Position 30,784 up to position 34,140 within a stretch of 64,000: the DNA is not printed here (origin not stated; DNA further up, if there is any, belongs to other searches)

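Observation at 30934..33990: A 1018-aa protein with two tandem peptidase-U32 domains and an organelle-type leader, in a eukaryote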

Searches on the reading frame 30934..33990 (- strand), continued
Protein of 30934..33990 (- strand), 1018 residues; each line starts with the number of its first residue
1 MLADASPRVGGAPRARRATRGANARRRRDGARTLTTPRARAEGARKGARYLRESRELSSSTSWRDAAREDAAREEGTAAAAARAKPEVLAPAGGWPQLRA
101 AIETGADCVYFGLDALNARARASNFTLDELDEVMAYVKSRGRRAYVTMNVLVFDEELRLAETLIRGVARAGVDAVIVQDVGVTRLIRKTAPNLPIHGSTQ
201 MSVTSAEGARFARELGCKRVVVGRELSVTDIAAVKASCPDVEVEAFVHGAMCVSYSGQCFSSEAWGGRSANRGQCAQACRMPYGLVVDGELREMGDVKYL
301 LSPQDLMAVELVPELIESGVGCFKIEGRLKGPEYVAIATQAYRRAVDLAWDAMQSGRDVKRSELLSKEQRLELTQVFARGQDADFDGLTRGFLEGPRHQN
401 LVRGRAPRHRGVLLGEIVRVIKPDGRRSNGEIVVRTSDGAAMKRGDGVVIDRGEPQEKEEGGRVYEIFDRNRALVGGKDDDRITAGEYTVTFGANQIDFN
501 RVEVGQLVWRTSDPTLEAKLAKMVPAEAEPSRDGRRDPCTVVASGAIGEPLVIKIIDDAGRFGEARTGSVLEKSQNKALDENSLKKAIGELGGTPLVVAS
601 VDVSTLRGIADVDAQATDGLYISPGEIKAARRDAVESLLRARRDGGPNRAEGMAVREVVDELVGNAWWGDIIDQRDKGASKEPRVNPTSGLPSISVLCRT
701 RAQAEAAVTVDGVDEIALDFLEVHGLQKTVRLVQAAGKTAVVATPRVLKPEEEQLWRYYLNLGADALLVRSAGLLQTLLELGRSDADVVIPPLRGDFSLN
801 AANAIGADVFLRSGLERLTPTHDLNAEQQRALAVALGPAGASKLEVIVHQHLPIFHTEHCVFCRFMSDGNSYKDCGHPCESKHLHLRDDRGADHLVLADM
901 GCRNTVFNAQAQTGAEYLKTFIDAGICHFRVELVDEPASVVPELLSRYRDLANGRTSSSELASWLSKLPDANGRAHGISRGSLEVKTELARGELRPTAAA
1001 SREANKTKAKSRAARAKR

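Call 42: find_encoding_contigs(protein=P0047, flank=8000, max_places=2)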
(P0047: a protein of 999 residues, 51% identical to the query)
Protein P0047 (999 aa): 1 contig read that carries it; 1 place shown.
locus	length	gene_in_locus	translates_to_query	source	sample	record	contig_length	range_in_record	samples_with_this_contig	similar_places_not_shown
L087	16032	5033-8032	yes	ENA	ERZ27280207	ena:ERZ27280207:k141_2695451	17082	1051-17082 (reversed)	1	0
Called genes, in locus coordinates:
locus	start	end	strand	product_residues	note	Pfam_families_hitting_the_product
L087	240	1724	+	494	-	PF14369:Zn_ribbon_19, PF12678:zf-rbx1 (faint), PF00097:zf-C3HC4 (weak), PF13445:zf-RING_UBOX (weak), PF13639:zf-RING_2, PF13923:zf-C3HC4_2, PF17123:zf-RING_11 (weak)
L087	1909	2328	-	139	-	PF00330:Aconitase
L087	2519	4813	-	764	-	PF11791:Aconitase_B_N, PF06434:Aconitase_2_N, PF00330:Aconitase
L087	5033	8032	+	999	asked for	PF01136:Peptidase_U32, PF12392:DUF3656, PF01136:Peptidase_U32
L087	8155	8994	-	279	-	PF00627:UBA (weak)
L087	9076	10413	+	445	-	PF02342:TerD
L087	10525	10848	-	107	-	-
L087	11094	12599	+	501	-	PF04857:CAF1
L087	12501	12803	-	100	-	-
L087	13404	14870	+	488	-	-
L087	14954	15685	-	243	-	PF10354:BMT5-like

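Call 43: find_encoding_contigs(protein=P0069, flank=8000, max_places=2)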
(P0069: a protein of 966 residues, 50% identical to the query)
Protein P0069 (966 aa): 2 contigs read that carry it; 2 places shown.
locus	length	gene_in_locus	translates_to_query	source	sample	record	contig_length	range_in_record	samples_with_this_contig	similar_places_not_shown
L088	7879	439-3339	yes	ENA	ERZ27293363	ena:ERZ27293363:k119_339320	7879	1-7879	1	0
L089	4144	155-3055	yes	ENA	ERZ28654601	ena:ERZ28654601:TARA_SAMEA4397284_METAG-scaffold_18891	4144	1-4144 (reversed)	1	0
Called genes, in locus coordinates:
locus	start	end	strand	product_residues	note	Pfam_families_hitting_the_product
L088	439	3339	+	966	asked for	PF01136:Peptidase_U32, PF12392:DUF3656, PF01136:Peptidase_U32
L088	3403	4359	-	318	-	PF01694:Rhomboid (weak), PF00627:UBA, PF22562:UBA_7 (weak)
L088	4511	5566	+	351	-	-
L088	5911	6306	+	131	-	-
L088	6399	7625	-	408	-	-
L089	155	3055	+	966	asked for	PF01136:Peptidase_U32, PF12392:DUF3656, PF01136:Peptidase_U32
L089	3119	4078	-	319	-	PF01694:Rhomboid (weak), PF00627:UBA, PF22562:UBA_7 (weak)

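Call 59: find_encoding_contigs(protein=P0003, flank=4000, max_places=1)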
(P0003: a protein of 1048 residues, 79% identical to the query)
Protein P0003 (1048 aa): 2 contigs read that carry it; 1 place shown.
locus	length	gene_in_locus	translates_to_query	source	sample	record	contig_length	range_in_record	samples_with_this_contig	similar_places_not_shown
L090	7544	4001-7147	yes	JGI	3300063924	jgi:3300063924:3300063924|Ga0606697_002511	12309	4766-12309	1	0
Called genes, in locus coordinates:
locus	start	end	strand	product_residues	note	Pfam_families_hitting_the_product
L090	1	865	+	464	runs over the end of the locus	PF00464:SHMT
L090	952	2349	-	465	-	-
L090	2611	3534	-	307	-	-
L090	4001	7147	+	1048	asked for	PF01136:Peptidase_U32, PF12392:DUF3656, PF01136:Peptidase_U32 (weak)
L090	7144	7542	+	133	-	?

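Call 60: find_encoding_contigs(protein=P0016, flank=4000, max_places=1)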
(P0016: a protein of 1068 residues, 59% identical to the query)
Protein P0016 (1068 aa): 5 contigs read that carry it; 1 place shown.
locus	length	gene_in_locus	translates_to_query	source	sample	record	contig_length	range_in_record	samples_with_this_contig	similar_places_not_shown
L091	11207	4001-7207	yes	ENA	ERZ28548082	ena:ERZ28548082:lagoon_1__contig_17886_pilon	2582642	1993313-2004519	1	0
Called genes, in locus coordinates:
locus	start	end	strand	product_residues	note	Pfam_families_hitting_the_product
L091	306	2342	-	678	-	PF16796:Microtub_bd, PF00225:Kinesin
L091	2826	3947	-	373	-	-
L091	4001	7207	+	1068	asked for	PF01136:Peptidase_U32, PF12392:DUF3656, PF01136:Peptidase_U32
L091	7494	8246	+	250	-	-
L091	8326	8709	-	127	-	PF00861:Ribosomal_L18p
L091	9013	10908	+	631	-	-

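Call 61: predict_structure(alignment_id=A2)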
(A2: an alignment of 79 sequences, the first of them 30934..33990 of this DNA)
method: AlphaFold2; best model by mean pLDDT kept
length: 1018 residues; sequences in the alignment: 79
mean_pLDDT: 84.3   pTM: 0.87
mean pLDDT of the five models: 84.3, 84.2, 83.4, 82.6, 82.0
residues with pLDDT >= 90: 611; 70-90: 225; 50-70: 103; < 50: 79
segments of 3 or more residues with pLDDT < 50: 1-47, 57-64, 253-258, 260-267, 683-686
pLDDT, mean of each block of 10 residues (from residue 1): 31 31 33 32 43 51 52 60 89 95 97 85 90 96 94 93 98 95 97 92 89 95 90 94 94 52 45 61 87 74 83 97 91 95 98 96 96 86 85 84 69 95 88 93 94 83 95 85 93 94 94 93 84 89 97 96 97 92 93 93 94 75 96 97 89 96 78 52 51 95 97 95 87 98 83 84 96 92 87 87 93 94 90 93 95 61 83 84 87 82 63 95 96 93 97 97 95 90 76 72 86 92
secondary structure, 60 per line:
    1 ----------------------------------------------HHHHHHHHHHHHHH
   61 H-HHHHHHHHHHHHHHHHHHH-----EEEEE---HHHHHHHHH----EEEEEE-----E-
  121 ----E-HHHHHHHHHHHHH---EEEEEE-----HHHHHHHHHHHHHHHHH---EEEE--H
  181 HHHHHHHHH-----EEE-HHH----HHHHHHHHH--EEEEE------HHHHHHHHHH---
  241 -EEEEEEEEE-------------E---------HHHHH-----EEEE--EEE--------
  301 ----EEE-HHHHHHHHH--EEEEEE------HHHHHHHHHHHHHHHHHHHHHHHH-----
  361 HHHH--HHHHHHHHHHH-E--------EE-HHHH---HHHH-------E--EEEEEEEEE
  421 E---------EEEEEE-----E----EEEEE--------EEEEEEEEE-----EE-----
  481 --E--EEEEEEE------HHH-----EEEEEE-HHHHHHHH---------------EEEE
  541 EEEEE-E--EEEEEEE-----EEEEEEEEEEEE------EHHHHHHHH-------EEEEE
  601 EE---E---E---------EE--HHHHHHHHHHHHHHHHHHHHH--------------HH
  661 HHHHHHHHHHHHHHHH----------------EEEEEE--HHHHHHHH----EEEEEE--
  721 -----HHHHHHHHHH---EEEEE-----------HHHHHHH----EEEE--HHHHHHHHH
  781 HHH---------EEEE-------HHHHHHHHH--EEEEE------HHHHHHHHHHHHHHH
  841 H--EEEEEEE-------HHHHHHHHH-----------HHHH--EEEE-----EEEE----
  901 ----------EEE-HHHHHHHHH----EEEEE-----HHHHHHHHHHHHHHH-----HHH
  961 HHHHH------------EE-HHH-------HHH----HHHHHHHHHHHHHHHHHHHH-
elements in order (helices of 4 or more, strands of 3 or more residues): H47-61 H63-81 E87-91 H95-103 E108-113 H127-139 E143-148 H154-170 E174-177 H180-189 E195-197 H206-214 E217-221 H228-237 E242-250 H274-278 E284-287 E290-292 E305-307 H309-317 E320-325 H332-355 H361-364 H367-377 H391-394 H398-401 E412-421 E431-436 E447-451 E460-468 E486-492 E507-512 H514-521 E537-545 E550-556 E562-573 H581-588 E596-602 H624-644 H659-676 E693-698 H701-708 E713-718 H726-735 E739-743 H755-761 E766-769 H772-783 E793-796 H804-812 E815-819 H826-841 E844-850 H858-866 H878-881 E884-887 E893-896 E911-913 H915-923 E928-932 H938-952 H958-965 H998-1017

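Call 63: fold_search(model_id=the predicted structure, library=pdb)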
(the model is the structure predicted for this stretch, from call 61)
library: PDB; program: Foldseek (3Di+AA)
matches with E <= 10: 1486; with E <= 0.001: 56
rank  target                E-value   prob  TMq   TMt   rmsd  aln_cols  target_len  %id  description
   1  5d88                  1.9e-05  1.00  0.16  0.59   3.8       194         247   18  The Structure of the U32 Peptidase Mk0906 (released 2015-12-02)
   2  7qsx_A                6.4e-05  1.00  0.18  0.37   6.4       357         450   14  Non-obligately L8S8-complex forming RubisCO derived from ancestral sequence reconstruction and rational engineering in (released 2022-10-12)
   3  3t4w_A                6.4e-05  1.00  0.14  0.32  25.1       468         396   10  The crystal structure of mandelate racemase/muconate lactonizing enzyme from Sulfitobacter sp (released 2011-08-17)
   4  8u66_A                7.1e-05  1.00  0.18  0.37   5.5       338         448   14  Firmicutes Rubisco (released 2023-11-22)
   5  7qt1_C                1.3e-04  1.00  0.17  0.35  11.7       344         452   16  Non-obligately L8S8-complex forming RubisCO derived from ancestral sequence reconstruction and rational engineering in (released 2022-10-12)
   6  8qmw_B                1.4e-04  1.00  0.17  0.35  11.7       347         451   16  Non-obligately L8S8-complex forming RubisCO derived from ancestral sequence reconstruction and rational engineering in (released 2024-10-02)
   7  3ddm_A                1.4e-04  1.00  0.14  0.35  25.0       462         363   11  CRYSTAL STRUCTURE OF MANDELATE RACEMASE/MUCONATE LACTONIZING ENZYME FROM Bordetella bronchiseptica RB50 (released 2008-06-24)
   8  7qsz_B                1.5e-04  1.00  0.17  0.35  11.8       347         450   16  Non-obligately L8S8-complex forming RubisCO derived from ancestral sequence reconstruction and rational engineering in (released 2022-10-12)
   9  3a12_D                1.5e-04  1.00  0.17  0.36  12.3       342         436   16  Crystal structure of Type III Rubisco complexed with 2-CABP (released 2010-04-07)
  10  2v6a_E                1.8e-04  1.00  0.17  0.35   4.9       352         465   11  Crystal structure of Chlamydomonas reinhardtii Rubisco with large- subunit mutations V331A, G344S (released 2007-07-31)
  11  2wo5_D                1.9e-04  1.00  0.18  0.53   4.9       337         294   12  Structure of wild type E. coli N-acetylneuraminic acid lyase in space group P21 crystal form I (released 2010-08-25)
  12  8io2_A                2.2e-04  1.00  0.18  0.40   6.1       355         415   13  The Rubisco assembly intermidate of Arabidopsis thaliana Rubisco accumulation factor 1 (AtRaf1) and Rubisco large subu (released 2023-11-01)
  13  7qsx_E                2.3e-04  1.00  0.18  0.37   5.7       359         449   14  Non-obligately L8S8-complex forming RubisCO derived from ancestral sequence reconstruction and rational engineering in (released 2022-10-12)
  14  4bwl_A                2.6e-04  1.00  0.17  0.50   5.1       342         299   11  Structure of the Y137A mutant of E. coli N-acetylneuraminic acid lyase in complex with pyruvate, N-acetyl-D-mannosamin (released 2014-02-19)
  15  8qmv_B                2.6e-04  1.00  0.17  0.35  11.8       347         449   16  L2 forming RubisCO derived from ancestral sequence reconstruction of the last common ancestor of Form I'' and Form I R (released 2024-10-16)
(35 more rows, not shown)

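Call 68: find_homologous_proteins(query=L087:11094-12596:+, max_evalue=0.00001)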
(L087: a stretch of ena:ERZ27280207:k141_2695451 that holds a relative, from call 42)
Query L087:11094-12596:+ (501 aa): 87 proteins with E <= 0.00001 among 8000 candidates.
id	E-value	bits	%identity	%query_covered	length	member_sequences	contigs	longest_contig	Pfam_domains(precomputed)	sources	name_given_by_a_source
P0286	0.0e+0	1164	100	100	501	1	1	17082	PF04857.27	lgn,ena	-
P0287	7.4e-249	845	88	84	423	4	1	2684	PF04857.27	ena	-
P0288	6.3e-239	812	88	80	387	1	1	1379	PF04857.27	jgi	jgi:hypothetical protein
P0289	3.6e-153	529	58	86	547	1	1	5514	PF04857.27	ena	-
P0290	6.9e-137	475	53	82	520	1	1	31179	PF01424.29,PF04857.27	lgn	-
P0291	1.9e-116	408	47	88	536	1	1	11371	PF01424.29,PF04857.27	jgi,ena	-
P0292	7.6e-113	396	47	88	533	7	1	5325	PF01424.29,PF04857.27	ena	-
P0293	1.4e-103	366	44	82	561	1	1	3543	PF04857.27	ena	-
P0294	2.9e-72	262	38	83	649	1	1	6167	PF04857.27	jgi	jgi:poly(A)-specific ribonuclease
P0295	7.0e-70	254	35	82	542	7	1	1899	PF04857.27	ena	-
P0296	7.5e-70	254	38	82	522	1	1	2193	PF04857.27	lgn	-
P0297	1.6e-67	247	34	86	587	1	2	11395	PF04857.27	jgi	jgi:DNA polymerase III epsilon subunit-like protein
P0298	3.5e-66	242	35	82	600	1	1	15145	PF04857.27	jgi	jgi:hypothetical protein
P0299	7.4e-66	241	35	82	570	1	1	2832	PF04857.27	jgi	jgi:poly(A)-specific ribonuclease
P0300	2.0e-64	236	39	76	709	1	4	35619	PF04857.27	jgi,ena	-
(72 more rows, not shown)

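Call 69: search_protein_families(library=pfam, proteins=[P0268, P0060, P0168], max_evalue=0.001)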
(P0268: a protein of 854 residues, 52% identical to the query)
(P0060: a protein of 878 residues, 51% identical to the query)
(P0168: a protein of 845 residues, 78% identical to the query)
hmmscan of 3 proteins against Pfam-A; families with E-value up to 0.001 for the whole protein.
P0268 (854 aa): 2 families
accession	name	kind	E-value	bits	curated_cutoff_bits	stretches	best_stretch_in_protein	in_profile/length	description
PF01136.24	Peptidase_U32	-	1.4e-91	306.4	22.4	2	92-316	2-232/233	Peptidase family U32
PF12392.13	DUF3656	-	7.9e-26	91.3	22.1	1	414-533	1-108/109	Collagenase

P0060 (878 aa): 2 families
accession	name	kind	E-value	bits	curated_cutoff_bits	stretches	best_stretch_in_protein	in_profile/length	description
PF01136.24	Peptidase_U32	-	5.3e-89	297.9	22.4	2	79-301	2-230/233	Peptidase family U32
PF12392.13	DUF3656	-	5.3e-17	62.9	22.1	1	414-534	1-108/109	Collagenase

P0168 (845 aa): 2 families
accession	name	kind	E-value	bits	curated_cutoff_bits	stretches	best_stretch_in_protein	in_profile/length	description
PF01136.24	Peptidase_U32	-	4.3e-95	317.9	22.4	2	81-308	3-232/233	Peptidase family U32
PF12392.13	DUF3656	-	1.7e-23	83.8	22.1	1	396-513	1-106/109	Collagenase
